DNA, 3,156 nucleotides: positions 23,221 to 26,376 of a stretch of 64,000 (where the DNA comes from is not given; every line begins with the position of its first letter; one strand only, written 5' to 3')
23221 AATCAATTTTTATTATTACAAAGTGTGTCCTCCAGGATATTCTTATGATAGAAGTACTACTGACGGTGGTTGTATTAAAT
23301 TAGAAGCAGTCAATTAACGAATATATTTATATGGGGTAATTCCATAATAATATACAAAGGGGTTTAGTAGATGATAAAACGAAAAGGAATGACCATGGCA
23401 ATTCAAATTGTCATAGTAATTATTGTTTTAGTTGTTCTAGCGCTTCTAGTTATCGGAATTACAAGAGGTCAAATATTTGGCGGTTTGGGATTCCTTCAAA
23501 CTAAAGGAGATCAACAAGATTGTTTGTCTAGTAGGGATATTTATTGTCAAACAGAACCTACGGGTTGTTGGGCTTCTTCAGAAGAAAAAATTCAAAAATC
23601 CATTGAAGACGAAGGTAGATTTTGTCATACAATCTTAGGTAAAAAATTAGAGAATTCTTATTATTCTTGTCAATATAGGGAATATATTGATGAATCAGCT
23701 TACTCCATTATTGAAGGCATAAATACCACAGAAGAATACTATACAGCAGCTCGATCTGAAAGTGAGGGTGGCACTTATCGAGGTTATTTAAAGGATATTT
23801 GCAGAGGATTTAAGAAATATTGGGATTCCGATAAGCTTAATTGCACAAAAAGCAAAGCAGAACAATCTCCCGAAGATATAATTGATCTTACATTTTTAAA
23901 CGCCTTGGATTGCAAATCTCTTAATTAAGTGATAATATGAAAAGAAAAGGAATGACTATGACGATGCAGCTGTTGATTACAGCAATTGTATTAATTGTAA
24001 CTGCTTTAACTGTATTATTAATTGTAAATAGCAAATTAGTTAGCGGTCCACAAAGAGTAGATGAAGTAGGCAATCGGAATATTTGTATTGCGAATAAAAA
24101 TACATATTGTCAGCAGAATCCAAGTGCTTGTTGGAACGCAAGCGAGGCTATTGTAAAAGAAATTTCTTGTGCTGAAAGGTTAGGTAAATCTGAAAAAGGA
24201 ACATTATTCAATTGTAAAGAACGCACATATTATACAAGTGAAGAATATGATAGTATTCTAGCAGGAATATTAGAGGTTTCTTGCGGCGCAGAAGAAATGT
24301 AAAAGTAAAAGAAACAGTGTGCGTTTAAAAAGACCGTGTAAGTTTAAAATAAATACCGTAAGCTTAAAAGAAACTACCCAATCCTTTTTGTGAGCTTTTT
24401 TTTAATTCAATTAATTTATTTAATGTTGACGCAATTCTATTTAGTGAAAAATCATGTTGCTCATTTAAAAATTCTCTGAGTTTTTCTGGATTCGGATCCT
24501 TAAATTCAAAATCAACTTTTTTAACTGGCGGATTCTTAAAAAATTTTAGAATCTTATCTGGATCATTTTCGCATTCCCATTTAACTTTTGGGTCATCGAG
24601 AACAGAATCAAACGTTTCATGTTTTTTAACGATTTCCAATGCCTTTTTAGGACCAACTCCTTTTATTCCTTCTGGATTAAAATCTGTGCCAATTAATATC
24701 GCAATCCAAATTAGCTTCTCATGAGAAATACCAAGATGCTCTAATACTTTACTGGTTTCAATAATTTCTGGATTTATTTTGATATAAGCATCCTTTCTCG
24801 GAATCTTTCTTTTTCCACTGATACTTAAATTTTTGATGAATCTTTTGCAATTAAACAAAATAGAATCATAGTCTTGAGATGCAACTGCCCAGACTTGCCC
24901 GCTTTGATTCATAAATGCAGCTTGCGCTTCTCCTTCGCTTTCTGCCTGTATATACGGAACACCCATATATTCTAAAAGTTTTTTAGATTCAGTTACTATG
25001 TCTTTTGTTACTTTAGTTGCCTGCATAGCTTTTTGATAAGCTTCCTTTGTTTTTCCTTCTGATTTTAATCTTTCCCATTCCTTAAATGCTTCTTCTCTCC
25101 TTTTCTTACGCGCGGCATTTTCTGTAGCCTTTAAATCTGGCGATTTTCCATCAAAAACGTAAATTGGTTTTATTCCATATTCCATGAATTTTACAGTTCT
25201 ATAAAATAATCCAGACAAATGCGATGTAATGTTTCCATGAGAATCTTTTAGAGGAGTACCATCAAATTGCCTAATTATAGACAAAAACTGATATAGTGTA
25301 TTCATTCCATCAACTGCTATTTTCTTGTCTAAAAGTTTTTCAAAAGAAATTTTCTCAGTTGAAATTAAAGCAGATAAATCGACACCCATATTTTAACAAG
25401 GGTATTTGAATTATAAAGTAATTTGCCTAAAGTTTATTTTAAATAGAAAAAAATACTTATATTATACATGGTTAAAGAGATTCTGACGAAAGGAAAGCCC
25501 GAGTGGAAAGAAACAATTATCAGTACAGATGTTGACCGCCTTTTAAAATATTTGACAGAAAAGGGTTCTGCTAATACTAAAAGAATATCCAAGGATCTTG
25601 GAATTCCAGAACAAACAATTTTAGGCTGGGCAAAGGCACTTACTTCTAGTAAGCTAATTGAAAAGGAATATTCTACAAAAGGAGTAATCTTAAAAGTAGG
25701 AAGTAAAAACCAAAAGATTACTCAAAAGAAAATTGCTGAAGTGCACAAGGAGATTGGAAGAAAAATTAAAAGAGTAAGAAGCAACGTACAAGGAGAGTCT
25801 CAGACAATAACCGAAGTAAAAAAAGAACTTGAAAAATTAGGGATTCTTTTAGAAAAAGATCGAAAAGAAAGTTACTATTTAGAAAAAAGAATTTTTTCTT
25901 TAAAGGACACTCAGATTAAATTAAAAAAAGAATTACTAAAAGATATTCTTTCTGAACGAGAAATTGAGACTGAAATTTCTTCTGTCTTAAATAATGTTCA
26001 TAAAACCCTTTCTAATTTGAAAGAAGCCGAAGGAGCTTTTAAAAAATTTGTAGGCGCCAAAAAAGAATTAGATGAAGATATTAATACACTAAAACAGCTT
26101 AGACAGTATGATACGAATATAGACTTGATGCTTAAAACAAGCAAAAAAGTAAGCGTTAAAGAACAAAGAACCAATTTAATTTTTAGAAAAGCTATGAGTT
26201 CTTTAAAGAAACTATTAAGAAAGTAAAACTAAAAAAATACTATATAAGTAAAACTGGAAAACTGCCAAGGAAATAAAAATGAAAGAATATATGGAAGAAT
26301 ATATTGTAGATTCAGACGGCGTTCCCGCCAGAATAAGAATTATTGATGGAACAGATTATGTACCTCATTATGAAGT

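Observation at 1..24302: Pilus locus A: oversized intein-laden ATPase, two ~690-aa platform paralogues and at least 13 pilin-like genes of one signal class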

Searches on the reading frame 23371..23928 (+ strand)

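Call 11: search_protein_families(library=pfam, proteins=[window:23371-23928:+], max_evalue=0.01)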
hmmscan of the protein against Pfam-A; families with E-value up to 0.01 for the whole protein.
window:23371-23928:+ (185 aa): 1 family
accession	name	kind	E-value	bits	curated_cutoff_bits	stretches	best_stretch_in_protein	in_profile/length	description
PF05535.17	Chromadorea_ALT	-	0.0084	16.8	25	0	40-90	3-51/78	Chromadorea ALT protein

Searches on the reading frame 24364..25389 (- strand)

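Call 11: search_protein_families(library=pfam, proteins=[window:24364-25389:-], max_evalue=0.01)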
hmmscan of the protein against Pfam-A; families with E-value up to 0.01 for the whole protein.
window:24364-25389:- (341 aa): 3 families
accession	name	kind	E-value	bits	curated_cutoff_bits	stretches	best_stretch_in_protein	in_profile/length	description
PF00867.23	XPG_I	-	3.6e-27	95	24.9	1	143-236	1-89/89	XPG I-region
PF00752.23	XPG_N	-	3.4e-21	76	22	1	12-101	17-101/101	XPG N-terminal domain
PF01367.25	5_3_exonuc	-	0.0023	18.8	40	1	238-268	19-49/97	5'-3' exonuclease, C-terminal SAM fold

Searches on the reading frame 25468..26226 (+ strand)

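Call 11: search_protein_families(library=pfam, proteins=[window:25468-26226:+], max_evalue=0.01)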
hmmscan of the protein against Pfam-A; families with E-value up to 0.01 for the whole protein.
window:25468-26226:+ (252 aa): 4 families
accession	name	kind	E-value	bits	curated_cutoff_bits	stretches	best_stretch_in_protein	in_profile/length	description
PF18552.7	PheRS_DBD1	-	4.5e-05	23.6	26.2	1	23-70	7-55/59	PheRS DNA binding domain 1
PF01978.25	TrmB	-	0.0064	16.8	25.6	0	27-70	15-58/68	Sugar-specific transcriptional regulator TrmB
PF08676.16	MutL_C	-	0.0092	16.1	25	0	109-184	59-133/142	MutL C terminal dimerisation domain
PF13412.12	HTH_24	-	0.0092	16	21.9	0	24-58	7-41/48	Winged helix-turn-helix DNA-binding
